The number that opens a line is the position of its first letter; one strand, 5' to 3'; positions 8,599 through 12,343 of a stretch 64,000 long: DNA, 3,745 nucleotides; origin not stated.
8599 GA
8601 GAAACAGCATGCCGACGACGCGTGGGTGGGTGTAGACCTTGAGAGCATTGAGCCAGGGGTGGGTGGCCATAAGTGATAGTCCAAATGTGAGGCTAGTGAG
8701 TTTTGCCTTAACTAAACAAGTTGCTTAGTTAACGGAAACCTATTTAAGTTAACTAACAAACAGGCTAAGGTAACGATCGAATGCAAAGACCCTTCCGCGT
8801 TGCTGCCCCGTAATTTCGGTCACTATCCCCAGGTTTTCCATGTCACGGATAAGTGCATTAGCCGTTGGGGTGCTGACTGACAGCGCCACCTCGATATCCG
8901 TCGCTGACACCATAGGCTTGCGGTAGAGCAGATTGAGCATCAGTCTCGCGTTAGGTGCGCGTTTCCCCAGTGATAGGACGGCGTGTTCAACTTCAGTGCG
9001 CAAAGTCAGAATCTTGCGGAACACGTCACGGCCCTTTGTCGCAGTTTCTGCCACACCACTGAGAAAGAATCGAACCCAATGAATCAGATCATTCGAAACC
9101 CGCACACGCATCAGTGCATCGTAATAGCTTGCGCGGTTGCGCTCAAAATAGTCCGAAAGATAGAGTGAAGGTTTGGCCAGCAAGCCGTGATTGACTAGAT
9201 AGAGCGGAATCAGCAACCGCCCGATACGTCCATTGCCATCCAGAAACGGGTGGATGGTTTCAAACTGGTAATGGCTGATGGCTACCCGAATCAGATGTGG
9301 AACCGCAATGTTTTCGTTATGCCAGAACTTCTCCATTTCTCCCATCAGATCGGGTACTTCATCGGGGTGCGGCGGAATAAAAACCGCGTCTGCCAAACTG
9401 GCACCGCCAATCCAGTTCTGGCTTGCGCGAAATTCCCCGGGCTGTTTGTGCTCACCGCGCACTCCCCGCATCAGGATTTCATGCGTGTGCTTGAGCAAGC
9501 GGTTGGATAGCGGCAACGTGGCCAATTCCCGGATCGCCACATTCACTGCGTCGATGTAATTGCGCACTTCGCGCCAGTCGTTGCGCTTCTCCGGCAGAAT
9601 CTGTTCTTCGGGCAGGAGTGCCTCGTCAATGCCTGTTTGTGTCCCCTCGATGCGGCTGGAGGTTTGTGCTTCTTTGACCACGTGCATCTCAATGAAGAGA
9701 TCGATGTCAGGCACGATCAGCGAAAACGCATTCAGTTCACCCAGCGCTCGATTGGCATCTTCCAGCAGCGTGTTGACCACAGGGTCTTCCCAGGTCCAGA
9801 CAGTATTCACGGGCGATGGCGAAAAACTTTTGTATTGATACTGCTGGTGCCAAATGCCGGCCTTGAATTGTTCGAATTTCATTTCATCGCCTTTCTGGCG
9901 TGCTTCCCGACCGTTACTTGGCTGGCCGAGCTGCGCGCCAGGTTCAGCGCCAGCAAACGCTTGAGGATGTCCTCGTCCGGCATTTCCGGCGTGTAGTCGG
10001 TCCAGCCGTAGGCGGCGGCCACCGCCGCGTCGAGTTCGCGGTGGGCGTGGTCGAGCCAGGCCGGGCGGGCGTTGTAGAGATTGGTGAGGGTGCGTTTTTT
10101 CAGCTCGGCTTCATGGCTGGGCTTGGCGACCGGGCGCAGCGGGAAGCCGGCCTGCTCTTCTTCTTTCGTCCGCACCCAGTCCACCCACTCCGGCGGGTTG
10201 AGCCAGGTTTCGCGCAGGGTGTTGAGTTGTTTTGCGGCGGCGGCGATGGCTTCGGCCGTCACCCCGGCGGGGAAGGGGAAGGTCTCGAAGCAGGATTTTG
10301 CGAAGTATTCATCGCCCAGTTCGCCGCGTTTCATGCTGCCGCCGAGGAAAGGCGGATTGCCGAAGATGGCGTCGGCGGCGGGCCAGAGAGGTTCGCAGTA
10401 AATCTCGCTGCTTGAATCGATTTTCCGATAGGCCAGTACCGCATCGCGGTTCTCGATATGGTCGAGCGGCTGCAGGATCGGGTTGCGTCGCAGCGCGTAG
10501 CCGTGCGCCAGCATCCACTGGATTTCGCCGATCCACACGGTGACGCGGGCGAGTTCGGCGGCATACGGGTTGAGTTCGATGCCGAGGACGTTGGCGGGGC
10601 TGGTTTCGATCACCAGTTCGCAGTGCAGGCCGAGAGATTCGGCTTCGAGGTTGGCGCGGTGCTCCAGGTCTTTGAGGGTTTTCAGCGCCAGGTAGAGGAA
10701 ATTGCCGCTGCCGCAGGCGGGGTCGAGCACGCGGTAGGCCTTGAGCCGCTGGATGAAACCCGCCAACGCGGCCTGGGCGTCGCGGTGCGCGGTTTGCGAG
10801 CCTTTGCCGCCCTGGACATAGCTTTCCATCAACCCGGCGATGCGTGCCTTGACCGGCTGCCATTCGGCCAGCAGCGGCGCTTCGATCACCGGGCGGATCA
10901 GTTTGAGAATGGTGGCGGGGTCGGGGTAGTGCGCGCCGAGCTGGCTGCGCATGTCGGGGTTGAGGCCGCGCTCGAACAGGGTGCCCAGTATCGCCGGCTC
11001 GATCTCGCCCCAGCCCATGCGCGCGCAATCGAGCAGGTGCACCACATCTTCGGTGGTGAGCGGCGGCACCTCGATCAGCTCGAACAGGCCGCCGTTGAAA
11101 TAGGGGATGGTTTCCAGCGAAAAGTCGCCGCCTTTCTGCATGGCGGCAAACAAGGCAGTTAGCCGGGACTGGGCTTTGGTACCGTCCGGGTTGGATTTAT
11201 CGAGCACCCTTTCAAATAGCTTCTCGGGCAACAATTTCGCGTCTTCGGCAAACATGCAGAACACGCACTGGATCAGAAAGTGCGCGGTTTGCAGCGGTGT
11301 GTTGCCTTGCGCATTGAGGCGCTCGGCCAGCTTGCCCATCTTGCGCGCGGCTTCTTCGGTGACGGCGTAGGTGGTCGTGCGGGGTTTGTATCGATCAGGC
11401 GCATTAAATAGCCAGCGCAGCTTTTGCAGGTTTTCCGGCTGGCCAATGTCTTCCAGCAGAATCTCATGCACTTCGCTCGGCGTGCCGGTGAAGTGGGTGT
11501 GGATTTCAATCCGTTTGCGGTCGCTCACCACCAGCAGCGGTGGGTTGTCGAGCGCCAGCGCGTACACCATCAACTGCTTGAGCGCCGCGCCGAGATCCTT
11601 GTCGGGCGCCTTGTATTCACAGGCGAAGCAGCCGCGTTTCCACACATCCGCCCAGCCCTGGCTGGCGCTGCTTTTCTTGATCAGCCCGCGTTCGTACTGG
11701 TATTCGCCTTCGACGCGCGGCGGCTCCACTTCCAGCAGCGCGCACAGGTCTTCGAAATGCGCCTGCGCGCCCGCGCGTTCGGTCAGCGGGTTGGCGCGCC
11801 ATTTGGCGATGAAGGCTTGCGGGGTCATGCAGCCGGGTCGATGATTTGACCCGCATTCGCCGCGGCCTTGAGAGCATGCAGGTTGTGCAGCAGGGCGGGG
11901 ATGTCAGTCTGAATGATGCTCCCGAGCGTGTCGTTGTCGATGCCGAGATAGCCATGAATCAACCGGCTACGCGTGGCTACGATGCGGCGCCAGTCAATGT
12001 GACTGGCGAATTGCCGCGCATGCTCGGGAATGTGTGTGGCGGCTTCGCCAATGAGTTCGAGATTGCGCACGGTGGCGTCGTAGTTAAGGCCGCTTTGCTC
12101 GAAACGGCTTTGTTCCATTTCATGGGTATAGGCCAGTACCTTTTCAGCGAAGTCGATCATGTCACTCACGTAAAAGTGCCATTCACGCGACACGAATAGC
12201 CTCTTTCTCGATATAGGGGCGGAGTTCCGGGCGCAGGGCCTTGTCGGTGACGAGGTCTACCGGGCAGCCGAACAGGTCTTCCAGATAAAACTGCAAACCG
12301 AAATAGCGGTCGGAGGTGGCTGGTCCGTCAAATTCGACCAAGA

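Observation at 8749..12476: Integrase-less defence cassette MntA-HepT-MmeI-like-Fic wired into the xth-ampG operon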

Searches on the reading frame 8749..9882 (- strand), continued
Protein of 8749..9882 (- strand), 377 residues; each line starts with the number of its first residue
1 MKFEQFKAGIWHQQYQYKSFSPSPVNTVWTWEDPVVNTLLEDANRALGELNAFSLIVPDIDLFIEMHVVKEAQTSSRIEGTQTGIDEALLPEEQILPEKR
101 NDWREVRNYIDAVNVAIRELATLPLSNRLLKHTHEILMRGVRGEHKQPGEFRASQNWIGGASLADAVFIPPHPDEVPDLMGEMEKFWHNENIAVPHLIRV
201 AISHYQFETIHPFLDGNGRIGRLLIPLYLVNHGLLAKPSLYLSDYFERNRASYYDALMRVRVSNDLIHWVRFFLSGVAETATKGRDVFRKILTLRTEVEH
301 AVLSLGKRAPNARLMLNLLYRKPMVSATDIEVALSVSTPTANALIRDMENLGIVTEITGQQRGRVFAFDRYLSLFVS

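Call 76: get_annotated_region(hit=H7, flank=6000)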
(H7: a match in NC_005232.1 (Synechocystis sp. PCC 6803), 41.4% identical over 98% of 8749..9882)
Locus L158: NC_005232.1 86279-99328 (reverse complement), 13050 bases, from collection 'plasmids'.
description: Synechocystis sp. PCC 6803 plasmid pSYSX, complete sequence
organism: Synechocystis sp. PCC 6803 (NCBI taxid 1148)
taxonomy: Bacteria; Cyanobacteriota; Cyanophyceae; Synechococcales; Merismopediaceae; Synechocystis; Synechocystis sp. PCC 6803
host: -; source: -; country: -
typing (MOB-suite, as given by PLSDB): non-mobilizable
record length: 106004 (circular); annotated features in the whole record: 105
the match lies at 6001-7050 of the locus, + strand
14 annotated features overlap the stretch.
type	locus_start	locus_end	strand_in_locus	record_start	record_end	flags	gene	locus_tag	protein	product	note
CDS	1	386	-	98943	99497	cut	-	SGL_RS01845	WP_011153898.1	hypothetical protein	-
CDS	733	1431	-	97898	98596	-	-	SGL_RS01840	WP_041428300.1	SprT family zinc-dependent metalloprotease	GO:0006508 - proteolysis [Evidence IEA]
CDS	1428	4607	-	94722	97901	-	-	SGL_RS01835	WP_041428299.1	type I restriction endonuclease subunit R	-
CDS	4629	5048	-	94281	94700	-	-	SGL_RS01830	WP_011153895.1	transcriptional regulator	-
CDS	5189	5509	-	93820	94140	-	-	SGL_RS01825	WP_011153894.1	type II toxin-antitoxin system HigB family toxin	-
CDS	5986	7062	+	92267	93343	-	-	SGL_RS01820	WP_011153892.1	Fic family protein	-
CDS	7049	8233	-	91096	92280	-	-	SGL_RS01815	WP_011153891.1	restriction endonuclease subunit S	GO:0006304 - DNA modification [Evidence IEA]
CDS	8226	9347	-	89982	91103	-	-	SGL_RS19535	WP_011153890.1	hypothetical protein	-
CDS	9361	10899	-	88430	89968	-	-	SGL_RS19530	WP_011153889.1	class I SAM-dependent DNA methyltransferase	-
CDS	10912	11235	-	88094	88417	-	-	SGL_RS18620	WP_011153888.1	HNH endonuclease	-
CDS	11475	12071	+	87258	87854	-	-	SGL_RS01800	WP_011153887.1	ParA family protein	-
CDS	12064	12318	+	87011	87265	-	-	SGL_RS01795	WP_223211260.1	hypothetical protein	-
CDS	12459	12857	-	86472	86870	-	-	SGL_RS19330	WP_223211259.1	hypothetical protein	-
CDS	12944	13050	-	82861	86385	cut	-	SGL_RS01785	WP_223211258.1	hypothetical protein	-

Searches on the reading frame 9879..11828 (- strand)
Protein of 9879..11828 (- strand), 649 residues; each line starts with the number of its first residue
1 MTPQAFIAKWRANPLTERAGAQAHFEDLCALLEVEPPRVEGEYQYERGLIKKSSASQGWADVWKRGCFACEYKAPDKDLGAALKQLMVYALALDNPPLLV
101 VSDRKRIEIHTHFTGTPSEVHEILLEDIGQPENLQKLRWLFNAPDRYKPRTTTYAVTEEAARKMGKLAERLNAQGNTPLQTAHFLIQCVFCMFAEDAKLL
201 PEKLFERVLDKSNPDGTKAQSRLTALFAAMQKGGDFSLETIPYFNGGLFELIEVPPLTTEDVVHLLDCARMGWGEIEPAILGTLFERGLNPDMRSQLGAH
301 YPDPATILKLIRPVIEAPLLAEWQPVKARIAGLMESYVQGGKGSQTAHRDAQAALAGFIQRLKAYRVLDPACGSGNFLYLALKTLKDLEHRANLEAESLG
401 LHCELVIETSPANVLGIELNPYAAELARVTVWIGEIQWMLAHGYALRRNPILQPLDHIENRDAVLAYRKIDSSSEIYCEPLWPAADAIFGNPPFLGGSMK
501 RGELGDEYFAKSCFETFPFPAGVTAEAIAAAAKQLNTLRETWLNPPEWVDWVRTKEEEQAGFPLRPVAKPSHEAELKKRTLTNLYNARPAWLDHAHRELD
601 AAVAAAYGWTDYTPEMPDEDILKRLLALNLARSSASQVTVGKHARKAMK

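Call 3: search_protein_families(library=pfam, proteins=[window:9879-11828:-], max_evalue=0.01)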
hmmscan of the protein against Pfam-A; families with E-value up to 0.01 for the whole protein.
window:9879-11828:- (649 aa): 5 families
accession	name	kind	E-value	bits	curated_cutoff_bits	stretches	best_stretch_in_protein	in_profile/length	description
PF20473.4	MmeI_Mtase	-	2.4e-21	76.5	27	1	349-501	5-152/259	MmeI, DNA-methyltransferase domain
PF20465.4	MmeI_hel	-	3.2e-16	60.3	27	1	181-249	3-75/75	MmeI, helicase spacer domain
PF20464.3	MmeI_N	-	1.4e-12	48.7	27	1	1-173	1-180/181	MmeI, N-terminal domain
PF02384.22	N6_Mtase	-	0.0014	18.5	20.4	1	363-442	46-108/311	N-6 DNA Methylase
PF20467.3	MmeI_C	-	0.0074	16.9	27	0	575-612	22-61/83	MmeI, C-terminal domain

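Call 4: search_protein_families(library=padloc, proteins=[window:9879-11828:-], max_evalue=0.01)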
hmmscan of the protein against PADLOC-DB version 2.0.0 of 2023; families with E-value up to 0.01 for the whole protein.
window:9879-11828:- (649 aa): 28 families (the best 25 are shown)
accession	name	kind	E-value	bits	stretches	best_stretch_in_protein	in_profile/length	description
PDLC03627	REase_MTase_IIG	-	1.9e-171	570.3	2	1-509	2-587/1136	Type IIG restriction enzyme-methyltransferase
PDLC03598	REase_MTase_IIG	-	2.2e-68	229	2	5-501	14-497/912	Type IIG restriction enzyme-methyltransferase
PDLC03599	REase_MTase_IIG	-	1.7e-66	222.8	2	4-511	9-496/959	Type IIG restriction enzyme-methyltransferase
PDLC04134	mad2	-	1.7e-18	64.7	1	64-508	52-371/492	mads_2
PDLC02529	PglX|PglXI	-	3e-11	39.8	1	362-437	226-296/1189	PglX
PDLC03630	REase_MTase_IIG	-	7.1e-09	32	1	362-430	404-465/1100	Type IIG restriction enzyme-methyltransferase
PDLC02643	DrmMI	-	1.3e-08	31.2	1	507-616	1195-1280/1347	DrmMI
PDLC02644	DrmMI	-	3.9e-07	26.4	0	485-508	382-405/988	DrmMI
PDLC02528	PglX|PglXI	-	5e-07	25.8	1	327-435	254-357/1125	PglX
PDLC03601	REase_MTase_IIG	-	5.1e-07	25.9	1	354-436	450-531/1110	Type IIG restriction enzyme-methyltransferase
PDLC02646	DrmMI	-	3.5e-06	23.4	0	594-612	688-706/792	DrmMI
PDLC03629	REase_MTase_IIG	-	4.9e-06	22.6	1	354-433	425-511/1182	Type IIG restriction enzyme-methyltransferase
PDLC03338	MTase_II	-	0.00019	18.3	1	364-448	155-230/604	Type II methyltransferase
PDLC02523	PglX|PglXI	-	0.00035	16.4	1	361-433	328-404/1428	PglX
PDLC03580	REase_II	-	0.00036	16.4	1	360-431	413-477/1112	Type II restriction enzyme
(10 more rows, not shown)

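Call 5: search_protein_families(library=ncbifam, proteins=[window:9879-11828:-], max_evalue=0.01)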
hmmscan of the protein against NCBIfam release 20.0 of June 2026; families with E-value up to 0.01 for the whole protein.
window:9879-11828:- (649 aa): 4 families
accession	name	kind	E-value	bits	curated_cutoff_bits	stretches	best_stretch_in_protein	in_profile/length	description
NF033451.1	BREX_2_MTaseX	equivalog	1.1e-08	33.4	400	1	362-433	222-288/1185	BREX-2 system adenine-specific DNA-methyltransferase PglX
NF033455.1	BREX_6_MTaseX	exception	1.1e-05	23.1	900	1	358-433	323-398/1319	BREX-6 system adenine-specific DNA-methyltransferase PglX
NF033452.1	BREX_1_MTaseX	exception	0.00035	18.5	500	1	331-432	282-376/1210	BREX-1 system adenine-specific DNA-methyltransferase PglX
NF047738.1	antiphage_MADS2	equivalog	0.00088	17.7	720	1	363-494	331-452/654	methylation-associated defense system DNA methyltransferase MAD2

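Call 50: find_homologous_proteins(query=window:9879-11828:-, max_evalue=1e-30)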
Query window:9879-11828:- (649 aa): 8000 proteins with E <= 1e-30 among 8000 candidates; the best 120 are listed.
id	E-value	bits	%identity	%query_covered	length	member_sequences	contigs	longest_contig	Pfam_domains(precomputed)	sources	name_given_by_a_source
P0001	0.0e+0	1502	100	100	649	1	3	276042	PF20465.5,PF20464.4,PF20473.5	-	-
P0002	0.0e+0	1324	95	78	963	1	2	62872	PF20465.5,PF07669.18,PF20466.4,PF20464.4,PF20473.5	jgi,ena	-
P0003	0.0e+0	1267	87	78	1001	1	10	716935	PF20465.5,PF20464.4,PF20473.5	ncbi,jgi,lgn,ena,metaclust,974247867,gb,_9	metaclust:\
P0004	0.0e+0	1264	90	78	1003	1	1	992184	PF20465.5,PF20466.4,PF20464.4,PF20473.5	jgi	jgi:hypothetical protein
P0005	0.0e+0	1237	88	78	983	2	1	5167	PF20465.5,PF20466.4,PF20464.4,PF20473.5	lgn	-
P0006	0.0e+0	1233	84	78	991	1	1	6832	PF20465.5,PF20466.4,PF20464.4,PF20473.5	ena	-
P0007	0.0e+0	1233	88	78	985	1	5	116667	PF20465.5,PF07669.18,PF20466.4,PF20464.4,PF20473.5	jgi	jgi:hypothetical protein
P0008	0.0e+0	1220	88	78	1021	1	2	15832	PF20465.5,PF07669.18,PF20466.4,PF20464.4,PF20473.5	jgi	jgi:hypothetical protein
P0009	0.0e+0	1219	87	78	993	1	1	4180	PF20465.5,PF20466.4,PF20464.4,PF20473.5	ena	-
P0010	0.0e+0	1217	85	78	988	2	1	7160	PF20465.5,PF07669.18,PF20466.4,PF20464.4,PF20473.5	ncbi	-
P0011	0.0e+0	1215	87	78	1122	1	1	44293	PF04480.19,PF20465.5,PF20464.4,PF18741.8,PF20473.5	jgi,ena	-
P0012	0.0e+0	1213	85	78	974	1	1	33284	PF20465.5,PF07669.18,PF20466.4,PF20464.4,PF20473.5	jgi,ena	-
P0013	0.0e+0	1209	84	78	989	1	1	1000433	PF20465.5,PF07669.18,PF20464.4,PF20473.5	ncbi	ncbi:MAG: class I SAM-dependent DNA methyltransferase [Thiobacillus sp.]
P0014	0.0e+0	1206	84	78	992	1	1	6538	PF20465.5,PF07669.18,PF20464.4,PF20473.5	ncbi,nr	ncbi:MAG: hypothetical protein Q8L39_03505 [Burkholderiales bacterium]|nr:hypothetical protein [Burk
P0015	0.0e+0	1203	85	78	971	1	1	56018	PF20465.5,PF20466.4,PF20464.4,PF20473.5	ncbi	ncbi:MAG: class I SAM-dependent DNA methyltransferase [Gammaproteobacteria bacterium]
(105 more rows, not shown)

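Call 51: find_encoding_contigs(protein=P0001, flank=4000, max_places=5)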
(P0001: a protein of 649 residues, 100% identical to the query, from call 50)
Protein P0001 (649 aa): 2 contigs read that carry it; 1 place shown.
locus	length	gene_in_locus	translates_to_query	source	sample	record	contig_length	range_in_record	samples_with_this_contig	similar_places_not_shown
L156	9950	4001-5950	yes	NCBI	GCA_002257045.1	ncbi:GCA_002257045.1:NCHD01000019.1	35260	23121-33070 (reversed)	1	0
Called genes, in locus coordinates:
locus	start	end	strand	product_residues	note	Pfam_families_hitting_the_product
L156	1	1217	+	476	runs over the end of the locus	PF02934:GatB_N, PF02637:GatB_Yqey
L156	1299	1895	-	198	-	PF13511:DUF4124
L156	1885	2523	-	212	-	PF00156:Pribosyltran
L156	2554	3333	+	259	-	PF03372:Exo_endo_phos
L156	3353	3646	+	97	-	PF01909:NTP_transf_2, PF18765:Polbeta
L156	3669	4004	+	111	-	PF01934:HepT-like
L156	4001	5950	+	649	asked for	PF20464:MmeI_N, PF20465:MmeI_hel, PF20473:MmeI_Mtase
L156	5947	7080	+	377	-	PF13784:Fic_N, PF02661:Fic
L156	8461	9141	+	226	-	PF13386:DsbD_2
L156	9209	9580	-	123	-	PF14467:DUF4426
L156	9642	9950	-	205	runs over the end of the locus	PF03886:ABC_trans_aux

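Call 52: find_encoding_contigs(protein=P0002, flank=4000, max_places=4)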
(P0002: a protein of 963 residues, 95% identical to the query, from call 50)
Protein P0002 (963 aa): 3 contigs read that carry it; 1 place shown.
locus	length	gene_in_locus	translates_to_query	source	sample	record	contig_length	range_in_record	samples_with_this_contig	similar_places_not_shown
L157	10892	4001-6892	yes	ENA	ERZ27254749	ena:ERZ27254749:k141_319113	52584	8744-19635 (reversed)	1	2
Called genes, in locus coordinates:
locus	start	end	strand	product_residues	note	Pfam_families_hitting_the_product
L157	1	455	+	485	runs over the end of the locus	PF01425:Amidase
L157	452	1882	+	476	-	PF02934:GatB_N, PF02637:GatB_Yqey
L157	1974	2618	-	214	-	PF13511:DUF4124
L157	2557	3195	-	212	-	PF00156:Pribosyltran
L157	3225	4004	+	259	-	PF03372:Exo_endo_phos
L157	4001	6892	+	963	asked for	PF20464:MmeI_N, PF20465:MmeI_hel, PF20473:MmeI_Mtase, PF07669:Eco57I (faint), PF20466:MmeI_TRD (faint)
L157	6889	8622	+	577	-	PF04326:SLFN_AlbA_2, PF13749:HATPase_c_4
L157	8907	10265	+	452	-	PF07690:MFS_1, PF13000:Acatn (weak), PF07690:MFS_1 (weak)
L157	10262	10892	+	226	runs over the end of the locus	PF13386:DsbD_2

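Call 56: search_solved_structures(query=window:9879-11828:-, show_alignments=1, max_evalue=0.00001)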
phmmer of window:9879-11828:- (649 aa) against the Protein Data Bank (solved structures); distinct sequences matched with E-value up to 0.00001: 1.
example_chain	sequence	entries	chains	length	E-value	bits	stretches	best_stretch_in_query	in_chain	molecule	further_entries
5hr4_C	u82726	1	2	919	2.6e-37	131.8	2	52-328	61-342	MmeI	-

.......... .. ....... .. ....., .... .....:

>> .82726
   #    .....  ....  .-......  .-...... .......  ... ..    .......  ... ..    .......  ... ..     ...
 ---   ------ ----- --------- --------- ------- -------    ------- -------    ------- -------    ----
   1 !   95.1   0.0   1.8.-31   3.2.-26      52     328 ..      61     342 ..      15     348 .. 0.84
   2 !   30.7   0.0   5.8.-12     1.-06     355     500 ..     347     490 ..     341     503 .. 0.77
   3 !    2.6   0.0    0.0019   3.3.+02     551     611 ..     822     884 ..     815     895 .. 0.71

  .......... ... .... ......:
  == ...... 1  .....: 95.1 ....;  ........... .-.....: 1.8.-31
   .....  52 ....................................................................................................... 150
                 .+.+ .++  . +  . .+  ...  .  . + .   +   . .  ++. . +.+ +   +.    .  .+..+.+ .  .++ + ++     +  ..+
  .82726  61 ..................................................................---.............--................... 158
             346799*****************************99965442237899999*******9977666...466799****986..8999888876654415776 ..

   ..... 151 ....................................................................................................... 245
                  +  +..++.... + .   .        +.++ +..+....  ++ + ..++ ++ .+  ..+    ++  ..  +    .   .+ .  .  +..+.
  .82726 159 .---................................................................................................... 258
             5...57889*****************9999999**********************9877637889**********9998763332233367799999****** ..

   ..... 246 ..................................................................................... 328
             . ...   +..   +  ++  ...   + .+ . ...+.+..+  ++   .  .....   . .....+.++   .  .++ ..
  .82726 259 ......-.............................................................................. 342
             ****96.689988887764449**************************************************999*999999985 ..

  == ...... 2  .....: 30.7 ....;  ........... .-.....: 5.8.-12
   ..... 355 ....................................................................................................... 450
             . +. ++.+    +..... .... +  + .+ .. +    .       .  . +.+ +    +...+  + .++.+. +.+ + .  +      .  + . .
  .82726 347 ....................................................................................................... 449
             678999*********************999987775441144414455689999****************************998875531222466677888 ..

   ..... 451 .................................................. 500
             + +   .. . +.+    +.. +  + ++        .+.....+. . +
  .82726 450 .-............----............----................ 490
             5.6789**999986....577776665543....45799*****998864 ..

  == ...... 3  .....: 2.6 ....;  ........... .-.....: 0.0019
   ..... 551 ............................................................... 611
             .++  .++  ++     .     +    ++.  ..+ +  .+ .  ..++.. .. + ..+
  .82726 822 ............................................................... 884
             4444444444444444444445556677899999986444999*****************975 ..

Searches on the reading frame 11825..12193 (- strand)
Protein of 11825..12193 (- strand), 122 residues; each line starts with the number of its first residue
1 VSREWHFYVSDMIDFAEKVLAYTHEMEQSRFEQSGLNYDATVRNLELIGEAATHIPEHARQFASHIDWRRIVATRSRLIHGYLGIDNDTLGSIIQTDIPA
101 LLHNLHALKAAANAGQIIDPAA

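Call 3: search_protein_families(library=pfam, proteins=[window:11825-12193:-], max_evalue=0.01)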
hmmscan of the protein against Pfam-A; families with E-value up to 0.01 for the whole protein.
window:11825-12193:- (122 aa): 1 family
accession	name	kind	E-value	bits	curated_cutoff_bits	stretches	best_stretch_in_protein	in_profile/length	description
PF01934.22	HepT-like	-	2.3e-21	76.2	23.5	1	13-104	2-116/120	Ribonuclease HepT-like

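Call 4: search_protein_families(library=padloc, proteins=[window:11825-12193:-], max_evalue=0.01)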
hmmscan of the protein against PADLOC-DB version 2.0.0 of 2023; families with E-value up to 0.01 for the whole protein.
window:11825-12193:- (122 aa): 0 families

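Call 5: search_protein_families(library=ncbifam, proteins=[window:11825-12193:-], max_evalue=0.01)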
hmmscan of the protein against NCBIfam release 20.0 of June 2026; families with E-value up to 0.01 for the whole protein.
window:11825-12193:- (122 aa): 1 family
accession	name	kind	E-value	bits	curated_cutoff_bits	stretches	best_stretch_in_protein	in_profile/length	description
NF047751.1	HepT_toxin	equivalog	1.9e-07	31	60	1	67-100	83-116/120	type VII toxin-antitoxin system HepT family RNase toxin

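Call 86: find_related_loci(query=window:11825-12193:-, collection=metagenome_contigs, flank=6000)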
Query window:11825-12193:- (122 aa) in metagenome_contigs; peptide patterns used: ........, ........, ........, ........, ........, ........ (x = any residue, [..] = any of these).
599 stretches matched a pattern (row limit reached: there are more); 531 encode a relative of the query (tblastn E <= 1e-3); the best 80 are kept; 80 distinct loci.
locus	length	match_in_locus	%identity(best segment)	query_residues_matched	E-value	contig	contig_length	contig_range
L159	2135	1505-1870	90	1-122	2e-77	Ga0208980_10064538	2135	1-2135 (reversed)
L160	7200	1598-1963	91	1-122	4e-74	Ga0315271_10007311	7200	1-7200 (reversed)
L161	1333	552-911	88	3-122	1e-76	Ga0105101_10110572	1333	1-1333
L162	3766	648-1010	88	1-121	6e-72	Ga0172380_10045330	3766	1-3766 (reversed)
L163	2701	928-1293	89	1-122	7e-71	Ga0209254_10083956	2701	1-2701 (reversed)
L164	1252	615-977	84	1-121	1e-70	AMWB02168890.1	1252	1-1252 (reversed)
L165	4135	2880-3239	79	1-120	1e-61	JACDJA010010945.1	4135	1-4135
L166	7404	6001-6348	70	2-117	3e-52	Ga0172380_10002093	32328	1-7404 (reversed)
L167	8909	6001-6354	68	3-120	4e-51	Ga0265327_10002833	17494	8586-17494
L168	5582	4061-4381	75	3-109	1e-50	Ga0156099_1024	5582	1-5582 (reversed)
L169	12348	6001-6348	68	2-117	1e-50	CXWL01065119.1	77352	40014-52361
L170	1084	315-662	67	2-117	5e-53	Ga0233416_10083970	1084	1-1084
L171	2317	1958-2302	70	3-117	5e-50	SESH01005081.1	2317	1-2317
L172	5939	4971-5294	70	3-110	2e-49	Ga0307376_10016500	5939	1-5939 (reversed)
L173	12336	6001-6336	70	1-112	3e-49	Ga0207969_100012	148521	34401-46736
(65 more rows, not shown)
